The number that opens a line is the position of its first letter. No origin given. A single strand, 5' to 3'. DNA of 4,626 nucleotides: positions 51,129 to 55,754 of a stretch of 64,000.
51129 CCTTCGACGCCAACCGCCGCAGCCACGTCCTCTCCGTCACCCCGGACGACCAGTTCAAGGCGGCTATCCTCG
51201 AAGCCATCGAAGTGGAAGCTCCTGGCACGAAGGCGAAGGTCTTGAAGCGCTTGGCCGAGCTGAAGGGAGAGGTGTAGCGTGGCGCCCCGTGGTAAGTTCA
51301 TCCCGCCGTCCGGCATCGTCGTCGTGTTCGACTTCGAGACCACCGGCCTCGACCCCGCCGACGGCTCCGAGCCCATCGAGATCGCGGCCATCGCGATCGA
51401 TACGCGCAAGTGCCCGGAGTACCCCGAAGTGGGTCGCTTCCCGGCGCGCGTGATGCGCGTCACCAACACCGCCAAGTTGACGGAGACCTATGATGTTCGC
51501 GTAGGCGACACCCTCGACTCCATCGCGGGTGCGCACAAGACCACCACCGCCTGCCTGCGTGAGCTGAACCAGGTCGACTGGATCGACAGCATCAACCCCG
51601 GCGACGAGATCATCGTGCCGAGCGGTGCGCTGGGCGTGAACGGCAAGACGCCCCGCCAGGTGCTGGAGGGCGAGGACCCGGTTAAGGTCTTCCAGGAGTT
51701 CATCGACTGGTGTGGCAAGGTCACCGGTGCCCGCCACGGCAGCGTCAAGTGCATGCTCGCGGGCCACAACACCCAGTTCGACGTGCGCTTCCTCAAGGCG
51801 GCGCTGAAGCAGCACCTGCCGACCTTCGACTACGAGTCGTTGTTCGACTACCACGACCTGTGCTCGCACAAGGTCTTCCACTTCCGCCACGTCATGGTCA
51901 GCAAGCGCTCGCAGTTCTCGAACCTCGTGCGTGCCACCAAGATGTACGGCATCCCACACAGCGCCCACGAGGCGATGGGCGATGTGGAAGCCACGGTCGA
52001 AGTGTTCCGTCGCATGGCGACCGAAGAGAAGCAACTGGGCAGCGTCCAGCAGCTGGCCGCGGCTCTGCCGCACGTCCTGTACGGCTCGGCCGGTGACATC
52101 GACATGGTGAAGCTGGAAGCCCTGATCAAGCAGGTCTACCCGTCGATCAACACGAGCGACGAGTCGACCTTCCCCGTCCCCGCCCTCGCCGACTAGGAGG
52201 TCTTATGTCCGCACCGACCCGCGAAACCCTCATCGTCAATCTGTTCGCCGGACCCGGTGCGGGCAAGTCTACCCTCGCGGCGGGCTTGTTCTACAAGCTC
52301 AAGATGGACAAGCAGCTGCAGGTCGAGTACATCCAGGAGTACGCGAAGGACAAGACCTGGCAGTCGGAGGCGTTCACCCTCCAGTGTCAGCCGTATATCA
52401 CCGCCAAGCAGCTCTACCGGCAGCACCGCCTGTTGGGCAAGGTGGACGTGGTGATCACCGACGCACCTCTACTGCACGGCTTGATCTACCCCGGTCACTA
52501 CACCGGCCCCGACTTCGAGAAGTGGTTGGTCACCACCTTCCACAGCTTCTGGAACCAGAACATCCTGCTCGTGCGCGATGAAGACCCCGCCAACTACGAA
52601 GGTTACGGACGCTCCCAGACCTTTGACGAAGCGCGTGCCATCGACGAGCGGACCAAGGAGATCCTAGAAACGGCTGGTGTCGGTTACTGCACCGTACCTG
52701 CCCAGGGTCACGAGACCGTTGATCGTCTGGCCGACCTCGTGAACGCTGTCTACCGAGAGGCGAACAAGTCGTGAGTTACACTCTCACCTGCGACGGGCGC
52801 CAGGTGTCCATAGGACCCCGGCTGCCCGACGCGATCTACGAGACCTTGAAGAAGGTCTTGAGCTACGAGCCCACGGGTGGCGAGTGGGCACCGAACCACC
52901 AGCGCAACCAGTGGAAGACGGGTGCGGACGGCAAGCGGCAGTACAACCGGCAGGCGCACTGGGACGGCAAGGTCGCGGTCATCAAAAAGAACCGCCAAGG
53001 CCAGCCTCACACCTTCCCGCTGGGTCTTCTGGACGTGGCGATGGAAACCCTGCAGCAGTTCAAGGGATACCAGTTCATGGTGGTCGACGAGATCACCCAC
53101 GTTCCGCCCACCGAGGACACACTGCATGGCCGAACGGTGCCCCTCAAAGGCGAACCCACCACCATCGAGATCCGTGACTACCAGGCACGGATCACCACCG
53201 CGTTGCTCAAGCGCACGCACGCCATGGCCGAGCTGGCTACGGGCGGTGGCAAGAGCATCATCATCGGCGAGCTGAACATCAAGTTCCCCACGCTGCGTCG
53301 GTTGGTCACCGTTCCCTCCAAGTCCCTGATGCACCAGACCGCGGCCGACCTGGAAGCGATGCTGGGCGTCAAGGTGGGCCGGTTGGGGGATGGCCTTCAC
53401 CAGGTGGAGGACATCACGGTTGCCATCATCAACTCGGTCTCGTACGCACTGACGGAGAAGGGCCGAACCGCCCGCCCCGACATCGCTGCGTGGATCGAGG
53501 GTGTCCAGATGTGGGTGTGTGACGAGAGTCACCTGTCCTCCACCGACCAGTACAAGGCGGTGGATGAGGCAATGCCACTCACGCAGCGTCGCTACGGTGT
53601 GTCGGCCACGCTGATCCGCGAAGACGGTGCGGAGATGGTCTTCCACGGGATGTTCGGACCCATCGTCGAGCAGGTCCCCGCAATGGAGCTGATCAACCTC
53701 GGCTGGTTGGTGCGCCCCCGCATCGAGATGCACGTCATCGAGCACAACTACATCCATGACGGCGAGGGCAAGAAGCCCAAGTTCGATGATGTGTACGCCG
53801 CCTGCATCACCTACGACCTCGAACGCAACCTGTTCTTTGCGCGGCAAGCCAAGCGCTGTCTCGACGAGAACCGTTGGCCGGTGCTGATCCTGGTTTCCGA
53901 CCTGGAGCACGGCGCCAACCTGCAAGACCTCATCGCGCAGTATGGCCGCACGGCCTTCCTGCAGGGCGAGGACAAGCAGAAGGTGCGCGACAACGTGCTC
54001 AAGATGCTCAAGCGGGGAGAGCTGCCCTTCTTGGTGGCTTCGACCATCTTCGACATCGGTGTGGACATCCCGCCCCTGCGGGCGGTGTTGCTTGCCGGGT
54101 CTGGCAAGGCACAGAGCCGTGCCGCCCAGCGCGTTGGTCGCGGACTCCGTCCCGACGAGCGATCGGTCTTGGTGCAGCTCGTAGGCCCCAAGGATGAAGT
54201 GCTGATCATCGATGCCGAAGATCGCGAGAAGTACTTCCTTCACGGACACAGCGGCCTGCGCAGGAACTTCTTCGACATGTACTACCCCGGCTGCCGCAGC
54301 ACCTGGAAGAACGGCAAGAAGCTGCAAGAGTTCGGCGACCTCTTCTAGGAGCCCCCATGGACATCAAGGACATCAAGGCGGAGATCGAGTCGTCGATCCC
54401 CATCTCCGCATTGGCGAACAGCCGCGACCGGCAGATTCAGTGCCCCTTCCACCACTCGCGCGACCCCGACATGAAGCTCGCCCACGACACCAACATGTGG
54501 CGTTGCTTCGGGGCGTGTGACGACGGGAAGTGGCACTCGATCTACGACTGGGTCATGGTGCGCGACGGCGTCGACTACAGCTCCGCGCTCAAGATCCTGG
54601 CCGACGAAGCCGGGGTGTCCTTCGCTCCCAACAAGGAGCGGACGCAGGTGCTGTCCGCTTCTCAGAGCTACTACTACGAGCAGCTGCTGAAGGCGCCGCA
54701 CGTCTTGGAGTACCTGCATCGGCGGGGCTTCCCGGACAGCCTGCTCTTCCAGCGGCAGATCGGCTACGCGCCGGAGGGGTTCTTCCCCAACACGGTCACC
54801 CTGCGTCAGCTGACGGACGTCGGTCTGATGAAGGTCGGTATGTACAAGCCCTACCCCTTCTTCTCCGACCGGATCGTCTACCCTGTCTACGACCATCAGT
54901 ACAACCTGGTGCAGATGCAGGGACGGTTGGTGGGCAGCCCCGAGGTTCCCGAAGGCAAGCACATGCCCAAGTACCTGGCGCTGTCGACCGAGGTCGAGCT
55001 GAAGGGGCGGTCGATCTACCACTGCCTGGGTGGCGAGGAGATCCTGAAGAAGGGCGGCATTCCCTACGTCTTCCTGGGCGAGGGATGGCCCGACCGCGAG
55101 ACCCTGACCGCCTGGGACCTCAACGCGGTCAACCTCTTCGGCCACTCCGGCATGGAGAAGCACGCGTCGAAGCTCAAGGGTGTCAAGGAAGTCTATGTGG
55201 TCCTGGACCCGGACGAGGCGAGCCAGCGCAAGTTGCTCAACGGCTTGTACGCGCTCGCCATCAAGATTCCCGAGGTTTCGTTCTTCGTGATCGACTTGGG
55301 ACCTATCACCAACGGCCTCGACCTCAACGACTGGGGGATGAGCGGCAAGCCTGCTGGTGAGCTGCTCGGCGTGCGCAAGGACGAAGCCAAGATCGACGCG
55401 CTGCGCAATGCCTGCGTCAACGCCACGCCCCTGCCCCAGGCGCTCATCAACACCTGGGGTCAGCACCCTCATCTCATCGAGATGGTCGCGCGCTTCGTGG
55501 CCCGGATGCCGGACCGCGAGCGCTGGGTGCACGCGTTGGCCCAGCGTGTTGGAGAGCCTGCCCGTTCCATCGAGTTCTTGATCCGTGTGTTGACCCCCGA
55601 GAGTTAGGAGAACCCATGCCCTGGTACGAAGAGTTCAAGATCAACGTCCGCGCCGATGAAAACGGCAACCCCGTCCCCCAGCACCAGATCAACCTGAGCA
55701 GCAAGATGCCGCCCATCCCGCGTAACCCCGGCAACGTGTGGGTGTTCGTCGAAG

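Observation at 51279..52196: LysM domain inserted inside a DnaQ-type exonuclease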

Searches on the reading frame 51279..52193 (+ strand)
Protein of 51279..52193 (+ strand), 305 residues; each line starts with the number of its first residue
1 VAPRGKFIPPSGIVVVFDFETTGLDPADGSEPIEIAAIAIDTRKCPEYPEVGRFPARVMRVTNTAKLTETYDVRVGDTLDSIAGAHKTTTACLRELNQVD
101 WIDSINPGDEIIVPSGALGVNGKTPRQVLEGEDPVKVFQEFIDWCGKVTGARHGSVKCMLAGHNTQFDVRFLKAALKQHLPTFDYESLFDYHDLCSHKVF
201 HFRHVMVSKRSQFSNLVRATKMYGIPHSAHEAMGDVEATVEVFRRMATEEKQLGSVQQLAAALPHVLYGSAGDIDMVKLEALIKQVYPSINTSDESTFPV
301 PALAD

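Call 4: search_protein_families(library=pfam, proteins=[window:51279-52193:+], max_evalue=0.1)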
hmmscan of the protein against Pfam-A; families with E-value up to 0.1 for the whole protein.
window:51279-52193:+ (305 aa): 4 families
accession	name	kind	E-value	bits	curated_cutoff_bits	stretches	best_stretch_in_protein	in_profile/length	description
PF00929.31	RNase_T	-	1.4e-18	68.4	24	2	108-243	44-164/164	Exonuclease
PF01476.26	LysM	-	1.8e-07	31.4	20.9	1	71-114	1-43/43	LysM domain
PF16473.11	Rv2179c-like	-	0.013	15.6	27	0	136-237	82-167/177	3'-5' exoribonuclease Rv2179c-like domain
PF23577.1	LysM_RLK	-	0.076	13.5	27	0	70-97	2-29/44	LysM domain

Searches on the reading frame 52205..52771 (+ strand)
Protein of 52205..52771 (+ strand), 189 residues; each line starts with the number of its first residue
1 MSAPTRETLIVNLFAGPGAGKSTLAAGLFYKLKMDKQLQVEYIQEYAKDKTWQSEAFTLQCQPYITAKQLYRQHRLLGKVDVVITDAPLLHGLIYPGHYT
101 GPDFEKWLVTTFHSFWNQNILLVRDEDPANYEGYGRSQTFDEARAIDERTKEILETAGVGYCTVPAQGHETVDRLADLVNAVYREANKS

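Call 4: search_protein_families(library=pfam, proteins=[window:52205-52771:+], max_evalue=0.1)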
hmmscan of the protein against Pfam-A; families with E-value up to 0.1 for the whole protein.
window:52205-52771:+ (189 aa): 3 families
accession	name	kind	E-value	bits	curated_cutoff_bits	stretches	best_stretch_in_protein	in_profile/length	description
PF13521.12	AAA_28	-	3e-13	50.8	27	1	14-170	5-162/164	AAA domain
PF24883.2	NPHP3_N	-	0.055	14.1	24.8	1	10-51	24-64/164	Nephrocystin 3, N-terminal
PF20720.3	nSTAND3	-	0.063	13.4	27.2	0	11-45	20-53/155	Novel STAND NTPase 3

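Call 33: search_protein_families(library=phrogs, proteins=[window:52205-52771:+], max_evalue=0.001)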
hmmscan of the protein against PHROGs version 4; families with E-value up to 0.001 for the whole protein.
window:52205-52771:+ (189 aa): 1 family
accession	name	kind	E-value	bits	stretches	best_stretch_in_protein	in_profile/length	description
phrog_2107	-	other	1.1e-13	52.4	1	8-179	3-191/201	thymidylate kinase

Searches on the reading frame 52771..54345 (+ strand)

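Call 4: search_protein_families(library=pfam, proteins=[window:52771-54345:+], max_evalue=0.1)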
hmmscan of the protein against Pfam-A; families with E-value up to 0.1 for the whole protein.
window:52771-54345:+ (525 aa): 5 families
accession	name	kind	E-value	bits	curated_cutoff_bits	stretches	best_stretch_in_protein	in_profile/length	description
PF04851.21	ResIII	-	8.3e-11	42.5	22.5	1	132-282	2-163/164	Type III restriction enzyme, res subunit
PF00270.35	DEAD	-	1.1e-10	42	26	1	136-283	2-162/167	DEAD/DEAH box helicase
PF00271.37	Helicase_C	-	1.7e-08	35.1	23.5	1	386-460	32-108/110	Helicase conserved C-terminal domain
PF16203.11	ERCC3_RAD25_C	-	0.00062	19.6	27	1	389-465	77-155/248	ERCC3/RAD25/XPB C-terminal helicase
PF13604.12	AAA_30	-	0.066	13.4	27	0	137-267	5-111/191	AAA domain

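Call 33: search_protein_families(library=phrogs, proteins=[window:52771-54345:+], max_evalue=0.001)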
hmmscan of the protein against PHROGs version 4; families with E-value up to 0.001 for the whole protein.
window:52771-54345:+ (525 aa): 4 families
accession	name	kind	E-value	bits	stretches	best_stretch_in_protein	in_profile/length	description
phrog_16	-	DNA, RNA and nucleotide metabolism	1e-60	207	1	79-492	239-608/986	DNA helicase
phrog_9690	-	DNA, RNA and nucleotide metabolism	3.2e-37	129.2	1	237-499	33-290/306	DNA helicase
phrog_16259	-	DNA, RNA and nucleotide metabolism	4.8e-10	40.2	1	57-294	41-274/330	DNA helicase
phrog_14619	-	DNA, RNA and nucleotide metabolism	4.4e-09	37.3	1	60-229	47-225/314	DNA helicase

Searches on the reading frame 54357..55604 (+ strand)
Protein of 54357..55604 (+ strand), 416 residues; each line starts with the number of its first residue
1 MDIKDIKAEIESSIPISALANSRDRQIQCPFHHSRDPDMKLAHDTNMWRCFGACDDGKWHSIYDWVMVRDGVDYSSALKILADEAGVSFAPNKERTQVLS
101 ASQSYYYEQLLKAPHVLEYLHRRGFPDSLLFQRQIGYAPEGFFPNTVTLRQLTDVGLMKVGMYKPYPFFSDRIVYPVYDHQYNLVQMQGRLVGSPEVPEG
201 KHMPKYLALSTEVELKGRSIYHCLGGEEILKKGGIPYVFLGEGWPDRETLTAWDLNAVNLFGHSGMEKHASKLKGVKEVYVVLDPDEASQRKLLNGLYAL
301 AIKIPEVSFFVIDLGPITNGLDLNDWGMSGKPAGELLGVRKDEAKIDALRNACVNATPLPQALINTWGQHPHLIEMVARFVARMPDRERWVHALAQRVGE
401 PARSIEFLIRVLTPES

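Call 4: search_protein_families(library=pfam, proteins=[window:54357-55604:+], max_evalue=0.1)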
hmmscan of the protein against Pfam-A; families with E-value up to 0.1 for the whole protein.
window:54357-55604:+ (416 aa): 2 families
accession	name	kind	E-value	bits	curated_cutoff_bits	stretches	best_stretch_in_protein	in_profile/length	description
PF08275.17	DNAG_N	-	2.6e-11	44.1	26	1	105-221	1-122/128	DNA primase catalytic core, N-terminal domain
PF01807.25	Zn_ribbon_DnaG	-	1.2e-09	38.3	24.9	1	21-90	28-94/98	CHC2 zinc finger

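Call 33: search_protein_families(library=phrogs, proteins=[window:54357-55604:+], max_evalue=0.001)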
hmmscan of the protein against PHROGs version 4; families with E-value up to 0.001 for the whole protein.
window:54357-55604:+ (416 aa): 5 families
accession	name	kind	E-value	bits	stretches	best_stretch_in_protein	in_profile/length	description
phrog_6444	-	DNA, RNA and nucleotide metabolism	1.1e-29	104.7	1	28-291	39-317/577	DNA primase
phrog_47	-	DNA, RNA and nucleotide metabolism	1.9e-25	90.6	1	26-359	50-340/947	DNA primase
phrog_11992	-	unknown function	6.3e-09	37.3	1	21-96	24-96/177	-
phrog_360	-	DNA, RNA and nucleotide metabolism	5.8e-05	24.2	1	24-87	29-89/133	DNA primase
phrog_18097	-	DNA, RNA and nucleotide metabolism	9.4e-05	23.1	1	28-116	36-115/199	DNA primase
